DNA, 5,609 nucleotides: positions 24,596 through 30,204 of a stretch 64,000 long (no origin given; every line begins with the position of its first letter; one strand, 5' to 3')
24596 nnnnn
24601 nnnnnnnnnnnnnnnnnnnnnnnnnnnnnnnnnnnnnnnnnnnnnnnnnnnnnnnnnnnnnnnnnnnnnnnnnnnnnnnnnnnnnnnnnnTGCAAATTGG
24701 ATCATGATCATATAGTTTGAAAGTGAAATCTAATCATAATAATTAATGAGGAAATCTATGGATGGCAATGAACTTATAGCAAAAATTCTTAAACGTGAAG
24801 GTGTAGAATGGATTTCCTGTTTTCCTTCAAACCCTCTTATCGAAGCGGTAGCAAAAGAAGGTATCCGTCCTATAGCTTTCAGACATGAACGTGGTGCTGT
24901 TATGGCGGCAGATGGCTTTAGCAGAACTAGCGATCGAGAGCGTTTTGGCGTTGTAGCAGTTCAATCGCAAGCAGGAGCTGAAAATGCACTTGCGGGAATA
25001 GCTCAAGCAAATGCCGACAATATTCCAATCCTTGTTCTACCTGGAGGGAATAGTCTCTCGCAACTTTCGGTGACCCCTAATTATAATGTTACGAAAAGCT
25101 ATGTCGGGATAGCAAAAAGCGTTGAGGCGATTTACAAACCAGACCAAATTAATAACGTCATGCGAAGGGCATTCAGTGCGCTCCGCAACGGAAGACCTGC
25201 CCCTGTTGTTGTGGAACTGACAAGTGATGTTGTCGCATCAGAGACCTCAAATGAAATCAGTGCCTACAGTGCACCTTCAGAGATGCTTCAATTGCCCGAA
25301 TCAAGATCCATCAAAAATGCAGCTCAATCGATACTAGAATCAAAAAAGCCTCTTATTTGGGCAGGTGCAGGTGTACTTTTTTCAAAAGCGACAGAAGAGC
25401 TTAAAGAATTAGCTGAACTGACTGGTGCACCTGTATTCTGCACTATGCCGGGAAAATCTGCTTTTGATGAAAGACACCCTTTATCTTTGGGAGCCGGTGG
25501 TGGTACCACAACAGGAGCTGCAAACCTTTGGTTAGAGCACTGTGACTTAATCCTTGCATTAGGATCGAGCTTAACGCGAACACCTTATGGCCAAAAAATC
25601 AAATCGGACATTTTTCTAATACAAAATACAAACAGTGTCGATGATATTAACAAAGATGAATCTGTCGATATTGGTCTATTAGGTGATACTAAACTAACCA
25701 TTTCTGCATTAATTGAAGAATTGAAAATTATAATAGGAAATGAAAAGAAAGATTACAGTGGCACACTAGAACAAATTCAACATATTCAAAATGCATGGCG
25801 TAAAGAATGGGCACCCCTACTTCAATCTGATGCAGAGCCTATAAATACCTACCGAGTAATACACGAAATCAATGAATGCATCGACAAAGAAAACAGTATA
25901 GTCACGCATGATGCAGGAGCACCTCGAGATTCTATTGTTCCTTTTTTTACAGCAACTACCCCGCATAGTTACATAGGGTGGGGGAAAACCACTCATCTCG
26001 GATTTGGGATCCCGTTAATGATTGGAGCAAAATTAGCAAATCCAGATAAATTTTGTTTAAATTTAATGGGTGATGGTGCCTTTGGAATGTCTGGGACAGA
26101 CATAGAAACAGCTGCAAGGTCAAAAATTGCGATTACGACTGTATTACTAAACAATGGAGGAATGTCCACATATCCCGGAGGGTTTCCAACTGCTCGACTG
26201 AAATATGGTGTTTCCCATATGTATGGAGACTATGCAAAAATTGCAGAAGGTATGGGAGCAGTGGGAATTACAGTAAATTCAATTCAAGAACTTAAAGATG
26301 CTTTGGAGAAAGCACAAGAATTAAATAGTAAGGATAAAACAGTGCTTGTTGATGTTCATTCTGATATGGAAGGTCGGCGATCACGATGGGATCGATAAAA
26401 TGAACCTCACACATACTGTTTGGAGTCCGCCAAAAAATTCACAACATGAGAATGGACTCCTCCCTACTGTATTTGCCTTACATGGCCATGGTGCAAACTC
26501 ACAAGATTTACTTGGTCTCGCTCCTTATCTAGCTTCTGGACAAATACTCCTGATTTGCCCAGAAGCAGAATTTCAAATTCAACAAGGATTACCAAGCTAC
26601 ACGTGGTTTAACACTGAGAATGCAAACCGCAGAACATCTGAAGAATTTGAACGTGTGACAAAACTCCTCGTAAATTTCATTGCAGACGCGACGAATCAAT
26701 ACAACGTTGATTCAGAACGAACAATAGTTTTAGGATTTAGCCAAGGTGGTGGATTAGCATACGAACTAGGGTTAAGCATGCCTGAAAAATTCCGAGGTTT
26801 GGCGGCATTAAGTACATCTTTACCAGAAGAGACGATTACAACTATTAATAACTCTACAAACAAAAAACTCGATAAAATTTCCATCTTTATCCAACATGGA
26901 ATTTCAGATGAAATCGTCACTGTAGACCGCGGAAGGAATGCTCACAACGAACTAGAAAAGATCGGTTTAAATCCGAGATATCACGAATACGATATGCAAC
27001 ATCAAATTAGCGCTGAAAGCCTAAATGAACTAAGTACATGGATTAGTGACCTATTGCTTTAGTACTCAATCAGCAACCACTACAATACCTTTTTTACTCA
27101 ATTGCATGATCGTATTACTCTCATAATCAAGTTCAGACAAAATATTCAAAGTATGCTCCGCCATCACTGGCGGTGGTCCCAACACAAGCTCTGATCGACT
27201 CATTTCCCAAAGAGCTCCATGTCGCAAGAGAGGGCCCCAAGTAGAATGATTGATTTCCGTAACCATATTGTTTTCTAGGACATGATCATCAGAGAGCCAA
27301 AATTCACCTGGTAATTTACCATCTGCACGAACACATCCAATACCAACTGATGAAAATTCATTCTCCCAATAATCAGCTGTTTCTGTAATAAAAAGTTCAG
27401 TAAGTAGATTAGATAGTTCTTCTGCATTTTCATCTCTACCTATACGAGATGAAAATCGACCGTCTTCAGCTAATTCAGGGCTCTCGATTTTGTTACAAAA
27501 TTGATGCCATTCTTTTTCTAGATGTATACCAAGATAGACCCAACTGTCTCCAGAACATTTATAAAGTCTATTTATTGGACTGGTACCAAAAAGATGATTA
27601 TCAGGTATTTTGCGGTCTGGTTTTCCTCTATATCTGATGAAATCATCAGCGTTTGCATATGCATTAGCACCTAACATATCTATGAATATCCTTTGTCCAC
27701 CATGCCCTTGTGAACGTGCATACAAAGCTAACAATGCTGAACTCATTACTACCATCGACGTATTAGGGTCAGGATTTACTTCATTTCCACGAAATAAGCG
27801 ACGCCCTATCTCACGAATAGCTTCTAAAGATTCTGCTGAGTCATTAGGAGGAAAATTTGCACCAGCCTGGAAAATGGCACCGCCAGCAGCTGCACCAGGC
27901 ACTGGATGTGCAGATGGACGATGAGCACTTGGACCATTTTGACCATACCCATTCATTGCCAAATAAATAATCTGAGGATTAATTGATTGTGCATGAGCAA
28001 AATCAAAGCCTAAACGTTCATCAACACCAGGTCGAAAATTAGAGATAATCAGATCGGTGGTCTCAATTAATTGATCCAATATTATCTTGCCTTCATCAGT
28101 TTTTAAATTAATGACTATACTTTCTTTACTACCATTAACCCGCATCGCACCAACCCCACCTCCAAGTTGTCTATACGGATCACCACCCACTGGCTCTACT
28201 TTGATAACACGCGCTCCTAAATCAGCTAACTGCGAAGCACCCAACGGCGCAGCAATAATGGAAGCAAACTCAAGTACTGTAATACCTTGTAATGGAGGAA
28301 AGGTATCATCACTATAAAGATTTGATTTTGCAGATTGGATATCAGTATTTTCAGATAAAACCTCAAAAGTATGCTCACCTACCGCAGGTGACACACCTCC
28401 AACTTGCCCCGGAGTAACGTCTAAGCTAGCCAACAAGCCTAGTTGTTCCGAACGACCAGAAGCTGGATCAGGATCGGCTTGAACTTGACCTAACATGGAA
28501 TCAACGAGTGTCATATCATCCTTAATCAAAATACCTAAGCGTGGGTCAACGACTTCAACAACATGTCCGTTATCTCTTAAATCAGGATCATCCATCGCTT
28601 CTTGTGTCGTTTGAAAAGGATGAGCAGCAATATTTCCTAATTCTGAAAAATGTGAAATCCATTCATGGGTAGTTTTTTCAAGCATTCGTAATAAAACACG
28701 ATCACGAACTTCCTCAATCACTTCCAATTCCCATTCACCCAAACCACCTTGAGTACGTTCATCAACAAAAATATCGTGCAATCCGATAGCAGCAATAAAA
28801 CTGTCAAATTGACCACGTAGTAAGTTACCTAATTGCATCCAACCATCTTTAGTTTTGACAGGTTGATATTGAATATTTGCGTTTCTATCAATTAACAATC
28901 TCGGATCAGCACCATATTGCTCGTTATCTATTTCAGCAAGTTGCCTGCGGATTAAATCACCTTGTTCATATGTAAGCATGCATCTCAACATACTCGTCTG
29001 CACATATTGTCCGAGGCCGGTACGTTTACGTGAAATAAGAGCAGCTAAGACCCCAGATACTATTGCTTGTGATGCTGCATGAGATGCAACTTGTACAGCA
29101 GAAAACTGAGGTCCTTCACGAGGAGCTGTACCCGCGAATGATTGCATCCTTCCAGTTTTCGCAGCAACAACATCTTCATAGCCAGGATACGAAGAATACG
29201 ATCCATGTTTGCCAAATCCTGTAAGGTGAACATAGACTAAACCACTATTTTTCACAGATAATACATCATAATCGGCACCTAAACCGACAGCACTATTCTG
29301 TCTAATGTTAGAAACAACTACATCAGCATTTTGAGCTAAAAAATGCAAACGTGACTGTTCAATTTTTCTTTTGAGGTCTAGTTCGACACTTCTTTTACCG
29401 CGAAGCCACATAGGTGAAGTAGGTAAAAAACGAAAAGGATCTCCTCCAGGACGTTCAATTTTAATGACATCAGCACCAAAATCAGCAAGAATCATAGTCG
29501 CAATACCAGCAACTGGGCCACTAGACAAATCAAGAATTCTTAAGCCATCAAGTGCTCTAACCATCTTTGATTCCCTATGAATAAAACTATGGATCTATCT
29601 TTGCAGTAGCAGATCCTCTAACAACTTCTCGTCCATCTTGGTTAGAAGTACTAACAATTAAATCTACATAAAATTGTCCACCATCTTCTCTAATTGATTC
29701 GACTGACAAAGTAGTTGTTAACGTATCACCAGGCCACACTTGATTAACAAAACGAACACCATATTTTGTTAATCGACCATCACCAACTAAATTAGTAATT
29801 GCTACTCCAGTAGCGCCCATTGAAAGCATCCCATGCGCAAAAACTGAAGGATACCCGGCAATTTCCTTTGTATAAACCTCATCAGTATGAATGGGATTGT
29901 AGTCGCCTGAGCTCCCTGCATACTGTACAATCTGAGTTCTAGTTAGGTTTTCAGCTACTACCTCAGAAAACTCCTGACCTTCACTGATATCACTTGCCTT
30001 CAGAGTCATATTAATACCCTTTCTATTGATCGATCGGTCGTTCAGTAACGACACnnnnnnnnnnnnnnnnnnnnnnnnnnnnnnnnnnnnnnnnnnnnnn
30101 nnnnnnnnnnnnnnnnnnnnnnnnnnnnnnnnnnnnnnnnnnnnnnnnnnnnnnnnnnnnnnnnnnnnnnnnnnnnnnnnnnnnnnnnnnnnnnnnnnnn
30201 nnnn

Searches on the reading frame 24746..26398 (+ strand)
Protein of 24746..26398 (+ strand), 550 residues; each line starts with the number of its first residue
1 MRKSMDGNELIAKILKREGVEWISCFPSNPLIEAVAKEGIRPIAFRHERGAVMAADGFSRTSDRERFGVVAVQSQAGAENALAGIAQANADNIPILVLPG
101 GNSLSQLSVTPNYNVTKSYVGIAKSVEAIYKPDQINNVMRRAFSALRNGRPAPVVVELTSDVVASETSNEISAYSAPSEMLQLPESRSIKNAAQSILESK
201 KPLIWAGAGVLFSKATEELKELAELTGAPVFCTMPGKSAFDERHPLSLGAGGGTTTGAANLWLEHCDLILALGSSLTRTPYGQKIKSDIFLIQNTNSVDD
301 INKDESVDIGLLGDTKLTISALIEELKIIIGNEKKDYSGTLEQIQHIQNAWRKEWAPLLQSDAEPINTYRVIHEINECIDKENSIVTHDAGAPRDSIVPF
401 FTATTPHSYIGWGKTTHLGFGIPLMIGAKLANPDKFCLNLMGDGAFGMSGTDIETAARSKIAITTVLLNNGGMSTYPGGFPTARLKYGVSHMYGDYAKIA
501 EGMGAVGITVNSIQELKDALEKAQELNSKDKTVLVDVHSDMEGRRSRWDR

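Call 31: search_protein_families(library=pfam, proteins=[window:24746-26398:+], max_evalue=0.0001)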
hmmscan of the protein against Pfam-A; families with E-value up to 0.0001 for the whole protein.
window:24746-26398:+ (550 aa): 3 families
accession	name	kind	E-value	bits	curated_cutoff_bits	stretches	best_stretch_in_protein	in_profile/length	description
PF00205.28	TPP_enzyme_M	-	2.3e-31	108.7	30.4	1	189-322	1-137/137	Thiamine pyrophosphate enzyme, central domain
PF02775.26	TPP_enzyme_C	-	5.6e-29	101.3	21.9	1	397-537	9-151/151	Thiamine pyrophosphate enzyme, C-terminal TPP binding domain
PF02776.23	TPP_enzyme_N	-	9.7e-23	80.6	26.8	1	5-108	1-106/119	Thiamine pyrophosphate enzyme, N-terminal TPP binding domain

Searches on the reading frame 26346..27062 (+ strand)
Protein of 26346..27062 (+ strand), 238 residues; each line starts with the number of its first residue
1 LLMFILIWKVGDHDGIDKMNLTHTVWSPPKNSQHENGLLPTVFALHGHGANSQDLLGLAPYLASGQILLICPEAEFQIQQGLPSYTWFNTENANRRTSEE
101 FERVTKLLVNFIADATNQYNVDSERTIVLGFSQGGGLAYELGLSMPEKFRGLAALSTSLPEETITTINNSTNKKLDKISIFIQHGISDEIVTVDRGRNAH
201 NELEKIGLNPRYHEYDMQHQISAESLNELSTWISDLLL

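Call 31: search_protein_families(library=pfam, proteins=[window:26346-27062:+], max_evalue=0.0001)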
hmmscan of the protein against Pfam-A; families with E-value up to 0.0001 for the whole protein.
window:26346-27062:+ (238 aa): 4 families
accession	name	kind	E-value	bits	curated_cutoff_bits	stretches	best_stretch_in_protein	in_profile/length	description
PF02230.22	Abhydrolase_2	-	1.3e-23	84.4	23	1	41-234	16-214/217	Phospholipase/Carboxylesterase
PF20434.5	BD-FAE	-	7.8e-07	29.3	26.8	0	106-146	71-111/215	BD-FAE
PF00756.26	Esterase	-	6.7e-06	26.5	22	1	29-233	15-241/251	Putative esterase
PF12146.15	Hydrolase_4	-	6.1e-05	22.9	27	0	93-159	47-111/239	Serine aminopeptidase, S33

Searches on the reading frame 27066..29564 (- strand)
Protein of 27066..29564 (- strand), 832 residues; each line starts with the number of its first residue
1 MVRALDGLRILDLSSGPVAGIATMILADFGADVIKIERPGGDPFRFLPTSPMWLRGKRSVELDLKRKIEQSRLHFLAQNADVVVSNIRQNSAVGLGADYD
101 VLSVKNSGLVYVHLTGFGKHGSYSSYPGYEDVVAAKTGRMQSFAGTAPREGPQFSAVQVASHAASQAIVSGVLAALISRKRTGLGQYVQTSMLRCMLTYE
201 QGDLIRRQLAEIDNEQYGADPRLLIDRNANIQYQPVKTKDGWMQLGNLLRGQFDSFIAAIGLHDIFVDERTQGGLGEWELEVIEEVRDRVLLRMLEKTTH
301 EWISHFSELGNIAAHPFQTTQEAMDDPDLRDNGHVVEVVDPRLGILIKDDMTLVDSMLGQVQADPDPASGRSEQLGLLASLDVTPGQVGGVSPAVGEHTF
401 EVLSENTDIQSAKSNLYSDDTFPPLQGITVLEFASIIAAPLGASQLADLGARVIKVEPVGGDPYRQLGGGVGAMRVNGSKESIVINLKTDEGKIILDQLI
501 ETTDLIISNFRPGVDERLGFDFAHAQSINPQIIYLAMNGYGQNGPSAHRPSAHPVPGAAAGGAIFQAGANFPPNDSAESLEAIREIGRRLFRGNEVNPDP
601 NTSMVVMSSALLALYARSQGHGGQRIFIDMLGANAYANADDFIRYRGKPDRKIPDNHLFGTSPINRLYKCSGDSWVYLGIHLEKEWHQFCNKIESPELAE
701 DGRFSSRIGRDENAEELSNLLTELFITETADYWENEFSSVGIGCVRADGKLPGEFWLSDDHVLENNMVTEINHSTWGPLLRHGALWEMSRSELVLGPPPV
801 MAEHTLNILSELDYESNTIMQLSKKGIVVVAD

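Call 31: search_protein_families(library=pfam, proteins=[window:27066-29564:-], max_evalue=0.0001)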
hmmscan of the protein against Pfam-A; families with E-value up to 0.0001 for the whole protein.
window:27066-29564:- (832 aa): 1 family
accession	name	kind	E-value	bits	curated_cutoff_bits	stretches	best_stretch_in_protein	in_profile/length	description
PF02515.22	CoA_transf_3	-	7.7e-140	466.6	23.3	2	425-805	1-366/366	CoA-transferase family III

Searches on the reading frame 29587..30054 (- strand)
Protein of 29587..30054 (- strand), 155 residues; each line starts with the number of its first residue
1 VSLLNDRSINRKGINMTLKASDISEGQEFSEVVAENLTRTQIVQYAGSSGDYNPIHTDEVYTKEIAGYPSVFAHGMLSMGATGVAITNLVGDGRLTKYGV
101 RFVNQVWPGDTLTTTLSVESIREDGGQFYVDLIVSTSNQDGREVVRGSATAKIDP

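Call 31: search_protein_families(library=pfam, proteins=[window:29587-30054:-], max_evalue=0.0001)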
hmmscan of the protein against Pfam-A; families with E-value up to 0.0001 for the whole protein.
window:29587-30054:- (155 aa): 2 families
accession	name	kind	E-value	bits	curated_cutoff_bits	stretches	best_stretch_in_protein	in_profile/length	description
PF01575.25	MaoC_dehydratas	-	5.3e-21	74.9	27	1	26-123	7-106/123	MaoC like domain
PF13452.11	FAS1_DH_region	-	4.6e-08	33.7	22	1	26-145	4-130/132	FAS1-like, dehydratase domain region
